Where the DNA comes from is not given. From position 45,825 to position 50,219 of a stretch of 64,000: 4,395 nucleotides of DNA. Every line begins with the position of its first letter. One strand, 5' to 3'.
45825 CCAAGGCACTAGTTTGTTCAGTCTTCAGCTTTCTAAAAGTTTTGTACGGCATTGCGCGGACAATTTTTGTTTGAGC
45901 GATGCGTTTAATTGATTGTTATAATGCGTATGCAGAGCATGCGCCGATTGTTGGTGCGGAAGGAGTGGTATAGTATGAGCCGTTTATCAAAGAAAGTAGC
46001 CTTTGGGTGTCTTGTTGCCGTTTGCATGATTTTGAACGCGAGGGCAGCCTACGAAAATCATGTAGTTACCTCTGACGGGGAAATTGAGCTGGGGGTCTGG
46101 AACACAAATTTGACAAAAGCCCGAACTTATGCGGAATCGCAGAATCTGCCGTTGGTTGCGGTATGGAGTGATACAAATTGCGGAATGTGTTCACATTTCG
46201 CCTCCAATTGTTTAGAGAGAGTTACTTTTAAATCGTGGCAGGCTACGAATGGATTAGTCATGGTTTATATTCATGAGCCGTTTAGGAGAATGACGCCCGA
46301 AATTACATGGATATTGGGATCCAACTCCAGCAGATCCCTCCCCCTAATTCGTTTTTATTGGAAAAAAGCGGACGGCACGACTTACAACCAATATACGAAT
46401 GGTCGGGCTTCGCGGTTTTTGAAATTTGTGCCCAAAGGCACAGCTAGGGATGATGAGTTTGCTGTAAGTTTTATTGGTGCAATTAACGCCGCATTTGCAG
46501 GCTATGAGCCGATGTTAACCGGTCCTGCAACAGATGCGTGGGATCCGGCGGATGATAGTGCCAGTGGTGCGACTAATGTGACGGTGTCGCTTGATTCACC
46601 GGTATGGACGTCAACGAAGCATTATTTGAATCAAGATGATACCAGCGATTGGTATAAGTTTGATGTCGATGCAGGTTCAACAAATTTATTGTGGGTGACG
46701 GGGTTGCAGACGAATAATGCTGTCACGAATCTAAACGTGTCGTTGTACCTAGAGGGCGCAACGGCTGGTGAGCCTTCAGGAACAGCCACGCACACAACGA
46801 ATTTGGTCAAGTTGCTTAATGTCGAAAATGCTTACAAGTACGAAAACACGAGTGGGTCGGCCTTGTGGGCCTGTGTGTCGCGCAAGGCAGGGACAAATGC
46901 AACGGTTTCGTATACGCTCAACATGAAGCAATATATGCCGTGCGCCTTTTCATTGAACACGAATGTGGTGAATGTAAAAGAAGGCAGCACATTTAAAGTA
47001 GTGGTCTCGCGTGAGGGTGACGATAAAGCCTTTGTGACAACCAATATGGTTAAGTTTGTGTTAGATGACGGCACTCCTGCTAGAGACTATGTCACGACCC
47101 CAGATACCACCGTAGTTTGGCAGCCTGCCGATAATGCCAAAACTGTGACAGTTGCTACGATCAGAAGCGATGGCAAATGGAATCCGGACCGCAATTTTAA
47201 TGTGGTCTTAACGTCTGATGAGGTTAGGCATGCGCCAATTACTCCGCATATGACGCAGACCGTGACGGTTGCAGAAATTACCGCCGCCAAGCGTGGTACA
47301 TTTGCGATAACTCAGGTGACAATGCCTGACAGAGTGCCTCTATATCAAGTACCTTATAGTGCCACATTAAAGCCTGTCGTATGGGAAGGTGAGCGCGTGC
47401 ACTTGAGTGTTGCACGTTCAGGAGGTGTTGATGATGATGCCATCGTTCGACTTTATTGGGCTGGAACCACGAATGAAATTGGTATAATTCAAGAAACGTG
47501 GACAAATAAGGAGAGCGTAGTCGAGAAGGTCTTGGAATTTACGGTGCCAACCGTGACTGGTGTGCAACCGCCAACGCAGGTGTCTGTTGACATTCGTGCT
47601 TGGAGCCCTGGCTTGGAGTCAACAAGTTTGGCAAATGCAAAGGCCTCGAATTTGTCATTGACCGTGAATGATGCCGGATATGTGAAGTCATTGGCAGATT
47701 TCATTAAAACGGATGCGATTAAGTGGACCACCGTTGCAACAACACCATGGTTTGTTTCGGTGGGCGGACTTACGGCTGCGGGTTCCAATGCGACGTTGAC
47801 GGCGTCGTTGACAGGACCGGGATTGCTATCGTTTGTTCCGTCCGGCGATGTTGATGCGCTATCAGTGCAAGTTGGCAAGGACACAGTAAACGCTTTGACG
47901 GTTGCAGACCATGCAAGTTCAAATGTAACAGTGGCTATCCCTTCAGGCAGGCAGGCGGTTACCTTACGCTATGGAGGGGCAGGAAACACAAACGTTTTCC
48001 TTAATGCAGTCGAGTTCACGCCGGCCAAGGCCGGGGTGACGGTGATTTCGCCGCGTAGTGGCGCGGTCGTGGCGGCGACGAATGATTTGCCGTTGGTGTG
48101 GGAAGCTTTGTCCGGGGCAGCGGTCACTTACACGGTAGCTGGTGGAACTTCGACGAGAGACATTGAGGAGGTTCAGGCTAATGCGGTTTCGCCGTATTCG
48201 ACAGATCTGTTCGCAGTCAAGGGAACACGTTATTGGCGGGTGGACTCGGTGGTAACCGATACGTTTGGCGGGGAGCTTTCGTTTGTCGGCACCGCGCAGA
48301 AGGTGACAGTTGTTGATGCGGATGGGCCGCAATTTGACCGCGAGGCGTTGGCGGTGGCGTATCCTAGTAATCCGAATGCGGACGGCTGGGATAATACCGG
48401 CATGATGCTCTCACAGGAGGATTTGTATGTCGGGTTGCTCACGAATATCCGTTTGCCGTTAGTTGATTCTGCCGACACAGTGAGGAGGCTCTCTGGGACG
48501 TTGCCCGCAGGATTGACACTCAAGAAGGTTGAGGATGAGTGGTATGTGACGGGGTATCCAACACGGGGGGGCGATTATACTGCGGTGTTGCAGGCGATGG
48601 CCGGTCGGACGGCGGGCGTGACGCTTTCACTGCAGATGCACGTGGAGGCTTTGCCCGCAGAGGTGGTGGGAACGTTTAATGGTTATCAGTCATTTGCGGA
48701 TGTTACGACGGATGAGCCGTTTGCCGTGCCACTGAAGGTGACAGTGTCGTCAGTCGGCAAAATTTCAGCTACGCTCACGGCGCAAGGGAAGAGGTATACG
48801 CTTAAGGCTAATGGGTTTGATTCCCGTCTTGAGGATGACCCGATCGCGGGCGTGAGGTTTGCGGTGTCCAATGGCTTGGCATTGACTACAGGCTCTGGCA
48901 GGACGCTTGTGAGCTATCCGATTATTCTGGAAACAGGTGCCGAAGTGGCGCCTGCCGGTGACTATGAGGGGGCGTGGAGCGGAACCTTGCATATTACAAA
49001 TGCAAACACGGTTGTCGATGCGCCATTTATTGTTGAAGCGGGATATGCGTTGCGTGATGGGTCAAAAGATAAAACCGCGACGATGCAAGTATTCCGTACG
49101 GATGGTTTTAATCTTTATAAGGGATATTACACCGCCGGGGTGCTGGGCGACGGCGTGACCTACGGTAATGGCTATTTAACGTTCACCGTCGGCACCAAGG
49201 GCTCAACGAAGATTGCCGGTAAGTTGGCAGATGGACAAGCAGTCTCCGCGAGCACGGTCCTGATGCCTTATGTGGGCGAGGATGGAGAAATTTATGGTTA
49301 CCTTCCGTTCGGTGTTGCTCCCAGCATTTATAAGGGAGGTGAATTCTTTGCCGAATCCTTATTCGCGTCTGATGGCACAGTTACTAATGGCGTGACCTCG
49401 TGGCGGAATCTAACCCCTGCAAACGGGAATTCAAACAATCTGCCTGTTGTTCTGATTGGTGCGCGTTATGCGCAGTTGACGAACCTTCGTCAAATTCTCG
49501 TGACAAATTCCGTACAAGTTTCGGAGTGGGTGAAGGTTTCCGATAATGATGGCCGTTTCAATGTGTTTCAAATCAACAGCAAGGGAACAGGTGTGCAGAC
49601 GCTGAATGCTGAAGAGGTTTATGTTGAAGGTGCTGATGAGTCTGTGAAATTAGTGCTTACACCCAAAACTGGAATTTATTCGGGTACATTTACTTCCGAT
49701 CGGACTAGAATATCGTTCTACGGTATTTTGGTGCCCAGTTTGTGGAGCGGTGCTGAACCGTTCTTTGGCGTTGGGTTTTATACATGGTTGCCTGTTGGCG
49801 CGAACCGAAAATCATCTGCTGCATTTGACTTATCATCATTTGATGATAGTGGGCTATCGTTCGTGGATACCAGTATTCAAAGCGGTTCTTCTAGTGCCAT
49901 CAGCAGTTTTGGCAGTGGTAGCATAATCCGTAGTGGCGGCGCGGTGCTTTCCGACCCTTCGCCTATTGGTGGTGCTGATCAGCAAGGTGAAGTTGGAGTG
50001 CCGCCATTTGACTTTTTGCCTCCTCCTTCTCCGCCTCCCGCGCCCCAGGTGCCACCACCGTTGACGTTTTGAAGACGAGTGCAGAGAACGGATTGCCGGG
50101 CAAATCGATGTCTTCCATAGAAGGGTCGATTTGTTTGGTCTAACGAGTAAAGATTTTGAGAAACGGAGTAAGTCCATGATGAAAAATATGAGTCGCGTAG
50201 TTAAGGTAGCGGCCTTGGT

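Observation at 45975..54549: Two tandem giant (1365 and 1458 aa) secreted proteins with N-terminal thioredoxin-fold CxxC domains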

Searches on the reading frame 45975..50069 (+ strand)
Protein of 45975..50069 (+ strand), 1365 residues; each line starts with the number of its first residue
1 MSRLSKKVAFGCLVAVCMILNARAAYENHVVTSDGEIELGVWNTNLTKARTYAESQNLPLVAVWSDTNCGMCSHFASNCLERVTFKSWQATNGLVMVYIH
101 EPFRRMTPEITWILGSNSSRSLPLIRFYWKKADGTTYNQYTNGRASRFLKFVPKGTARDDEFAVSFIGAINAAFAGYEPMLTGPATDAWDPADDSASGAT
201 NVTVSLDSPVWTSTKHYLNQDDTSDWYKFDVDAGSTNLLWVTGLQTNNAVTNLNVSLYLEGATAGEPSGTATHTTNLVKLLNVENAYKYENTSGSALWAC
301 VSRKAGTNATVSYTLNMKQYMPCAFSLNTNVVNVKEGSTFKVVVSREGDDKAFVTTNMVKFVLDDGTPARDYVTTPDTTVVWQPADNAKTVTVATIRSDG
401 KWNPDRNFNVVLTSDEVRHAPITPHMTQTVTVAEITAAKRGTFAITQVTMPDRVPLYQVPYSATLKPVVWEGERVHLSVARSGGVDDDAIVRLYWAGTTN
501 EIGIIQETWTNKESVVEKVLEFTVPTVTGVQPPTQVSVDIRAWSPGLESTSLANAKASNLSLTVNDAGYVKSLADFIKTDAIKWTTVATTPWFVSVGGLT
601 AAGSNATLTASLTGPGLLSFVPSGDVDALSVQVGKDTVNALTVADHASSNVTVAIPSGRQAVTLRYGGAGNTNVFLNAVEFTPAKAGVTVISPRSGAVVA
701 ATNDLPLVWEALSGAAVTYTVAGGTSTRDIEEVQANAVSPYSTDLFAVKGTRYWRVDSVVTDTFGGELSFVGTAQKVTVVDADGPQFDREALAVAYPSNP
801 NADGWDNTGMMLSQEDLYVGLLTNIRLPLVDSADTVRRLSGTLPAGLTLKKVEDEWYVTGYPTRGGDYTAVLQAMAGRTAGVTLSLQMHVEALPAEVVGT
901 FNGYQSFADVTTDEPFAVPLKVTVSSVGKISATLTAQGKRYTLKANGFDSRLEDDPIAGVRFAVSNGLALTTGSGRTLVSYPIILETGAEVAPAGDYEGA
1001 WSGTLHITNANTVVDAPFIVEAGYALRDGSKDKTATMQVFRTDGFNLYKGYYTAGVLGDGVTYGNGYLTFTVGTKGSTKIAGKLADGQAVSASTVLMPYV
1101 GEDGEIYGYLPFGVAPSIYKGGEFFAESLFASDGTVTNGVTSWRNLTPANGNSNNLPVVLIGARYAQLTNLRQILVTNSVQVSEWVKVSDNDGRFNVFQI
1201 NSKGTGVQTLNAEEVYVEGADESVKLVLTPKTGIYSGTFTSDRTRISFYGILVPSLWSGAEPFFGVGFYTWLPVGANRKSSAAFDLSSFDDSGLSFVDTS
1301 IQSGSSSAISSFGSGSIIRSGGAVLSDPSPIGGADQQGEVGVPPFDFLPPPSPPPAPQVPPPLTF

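Call 5: search_protein_families(library=pfam, proteins=[window:45975-50069:+], max_evalue=1)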
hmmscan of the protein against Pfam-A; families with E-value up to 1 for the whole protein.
window:45975-50069:+ (1365 aa): 1 family
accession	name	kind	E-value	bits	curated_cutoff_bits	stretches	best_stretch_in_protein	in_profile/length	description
PF13899.12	Thioredoxin_7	-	0.25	12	27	1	42-101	2-60/83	Thioredoxin-like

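Call 6: search_protein_families(library=ncbifam, proteins=[window:45975-50069:+], max_evalue=1)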
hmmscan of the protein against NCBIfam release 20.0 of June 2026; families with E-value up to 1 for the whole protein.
window:45975-50069:+ (1365 aa): 0 families

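Call 16: find_homologous_proteins(query=window:45975-50069:+)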
Query window:45975-50069:+ (1365 aa): 3 proteins with E <= 0.001 among 8000 candidates.
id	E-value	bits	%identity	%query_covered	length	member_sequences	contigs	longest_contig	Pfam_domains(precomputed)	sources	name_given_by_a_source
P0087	1.6e-12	64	30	10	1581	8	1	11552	PF13899.13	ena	-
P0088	1.6e-9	54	28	11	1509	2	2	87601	PF03160.21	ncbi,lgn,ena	-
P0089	4.3e-7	46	26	59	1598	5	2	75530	PF03160.21,PF05345.19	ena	-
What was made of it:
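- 45975..50072 (+): protA: 1365-aa secreted giant, single-Trx type. Only three weak hits in the word-indexed search (call 16).
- Tried and rejected: ProtA as an orphan: this was the first impression from the word-indexed search (call 16).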

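Call 17: list_cluster_members(proteins=[P0001, window:45975-50069:+])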
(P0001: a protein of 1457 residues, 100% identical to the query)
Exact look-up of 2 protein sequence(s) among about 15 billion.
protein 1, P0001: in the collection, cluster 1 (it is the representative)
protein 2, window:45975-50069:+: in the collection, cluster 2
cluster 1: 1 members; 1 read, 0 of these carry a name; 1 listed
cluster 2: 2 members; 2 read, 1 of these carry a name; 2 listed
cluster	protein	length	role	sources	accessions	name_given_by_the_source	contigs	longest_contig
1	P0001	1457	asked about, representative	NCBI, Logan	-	-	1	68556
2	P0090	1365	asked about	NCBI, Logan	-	-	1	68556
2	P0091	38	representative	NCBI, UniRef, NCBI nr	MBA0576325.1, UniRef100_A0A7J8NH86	hypothetical protein Golob_023903 [Gossypium lobatum] | Uncharacterized protein n=1 Tax=Gossypium lobatum TaxID=34289 RepID=A0A7J8NH86_9ROSI | hypothetical protein [Gossypium lobatum]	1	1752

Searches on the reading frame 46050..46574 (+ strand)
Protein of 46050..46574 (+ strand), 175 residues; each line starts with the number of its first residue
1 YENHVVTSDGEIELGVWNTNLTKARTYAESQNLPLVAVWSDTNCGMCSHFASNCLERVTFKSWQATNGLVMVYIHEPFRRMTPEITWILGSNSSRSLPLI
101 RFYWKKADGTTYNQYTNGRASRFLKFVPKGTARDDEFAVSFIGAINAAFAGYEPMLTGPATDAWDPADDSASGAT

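Call 34: search_solved_structures(query=A3, max_evalue=1, show_alignments=2)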
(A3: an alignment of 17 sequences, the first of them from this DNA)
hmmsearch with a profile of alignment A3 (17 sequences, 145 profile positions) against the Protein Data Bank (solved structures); distinct sequences matched with E-value up to 1: 152 (the best 60 are shown).
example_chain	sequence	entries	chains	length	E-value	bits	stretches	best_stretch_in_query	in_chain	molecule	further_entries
3ph9_A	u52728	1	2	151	0.00012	25.5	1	6-68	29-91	Anterior gradient protein 3 homolog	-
3bd2_A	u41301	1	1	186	0.0031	20.8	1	16-62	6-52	Disulfide bond protein A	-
3bci_A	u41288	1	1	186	0.0032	20.8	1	16-62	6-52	Disulfide bond protein A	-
3bck_A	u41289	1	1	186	0.0032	20.8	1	16-62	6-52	Disulfide bond protein A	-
3f9u_A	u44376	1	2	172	0.0046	20.3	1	10-76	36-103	Putative exported cytochrome C biogenesis-related protein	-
4ekz_A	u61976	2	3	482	0.0071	19.7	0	19-104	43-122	Protein disulfide-isomerase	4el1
6i7s_A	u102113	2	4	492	0.0076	19.6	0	19-104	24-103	Protein disulfide-isomerase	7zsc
8eoj_A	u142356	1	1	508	0.0088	19.4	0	19-104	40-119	Protein disulfide-isomerase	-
7soe_L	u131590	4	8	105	0.01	19.2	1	66-140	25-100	S2X303 Fab light chain | S2X303 Light Chain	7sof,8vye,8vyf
9sf5_L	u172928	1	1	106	0.018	18.3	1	70-139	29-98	JN.1-6 antibody fragment light chain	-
3fk8_A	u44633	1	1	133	0.025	17.9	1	8-57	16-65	Disulphide isomerase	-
8eay_L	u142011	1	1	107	0.028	17.7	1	65-141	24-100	4I3 light chain protein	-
2ju5_A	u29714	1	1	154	0.031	17.6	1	6-76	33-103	Thioredoxin Disulfide Isomerase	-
2k8v_A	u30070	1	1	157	0.037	17.3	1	10-66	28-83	Thioredoxin domain-containing protein 12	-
1sen_A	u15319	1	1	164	0.04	17.2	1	10-66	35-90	Thioredoxin-like protein p19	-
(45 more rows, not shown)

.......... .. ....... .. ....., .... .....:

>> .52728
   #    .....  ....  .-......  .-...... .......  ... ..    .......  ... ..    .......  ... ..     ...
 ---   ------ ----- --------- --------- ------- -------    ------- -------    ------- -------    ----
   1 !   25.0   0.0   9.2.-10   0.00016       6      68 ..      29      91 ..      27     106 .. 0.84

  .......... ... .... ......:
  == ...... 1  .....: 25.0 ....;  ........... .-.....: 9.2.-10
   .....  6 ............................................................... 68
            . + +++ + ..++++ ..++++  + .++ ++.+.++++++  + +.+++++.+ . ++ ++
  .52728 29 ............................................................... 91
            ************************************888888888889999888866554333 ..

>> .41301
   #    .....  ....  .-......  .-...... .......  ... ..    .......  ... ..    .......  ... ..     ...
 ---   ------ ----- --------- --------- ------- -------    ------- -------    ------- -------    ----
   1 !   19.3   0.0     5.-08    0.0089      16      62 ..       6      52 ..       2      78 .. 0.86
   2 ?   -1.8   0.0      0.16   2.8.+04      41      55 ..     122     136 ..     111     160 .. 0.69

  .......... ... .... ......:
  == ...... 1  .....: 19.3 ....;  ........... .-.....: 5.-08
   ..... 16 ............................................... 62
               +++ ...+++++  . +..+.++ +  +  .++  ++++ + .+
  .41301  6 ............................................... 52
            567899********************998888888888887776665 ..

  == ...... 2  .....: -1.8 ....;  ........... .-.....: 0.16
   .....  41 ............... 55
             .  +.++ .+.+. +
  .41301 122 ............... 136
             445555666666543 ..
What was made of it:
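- Closest known: Protein disulfide isomerase. Same: There are weak PDB profile hits to PDI (call 34).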

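Call 78: search_protein_families(library=pfam, proteins=[window:46050-46574:+], max_evalue=1)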
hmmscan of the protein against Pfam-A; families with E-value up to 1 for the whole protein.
window:46050-46574:+ (175 aa): 2 families
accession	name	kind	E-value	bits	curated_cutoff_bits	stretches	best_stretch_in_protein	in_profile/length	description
PF13899.12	Thioredoxin_7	-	0.013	16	27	1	17-101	2-79/83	Thioredoxin-like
PF13098.12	Thioredoxin_2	-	0.23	12.2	27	1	28-57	1-30/104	Thioredoxin-like domain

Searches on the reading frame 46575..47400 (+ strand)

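Call 78: search_protein_families(library=pfam, proteins=[window:46575-47400:+], max_evalue=1)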
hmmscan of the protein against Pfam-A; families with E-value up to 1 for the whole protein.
window:46575-47400:+ (275 aa): 1 family
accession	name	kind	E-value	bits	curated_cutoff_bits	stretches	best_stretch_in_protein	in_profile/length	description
PF04151.21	PPC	-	0.11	13.9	25.9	1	24-63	2-34/70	Bacterial pre-peptidase C-terminal domain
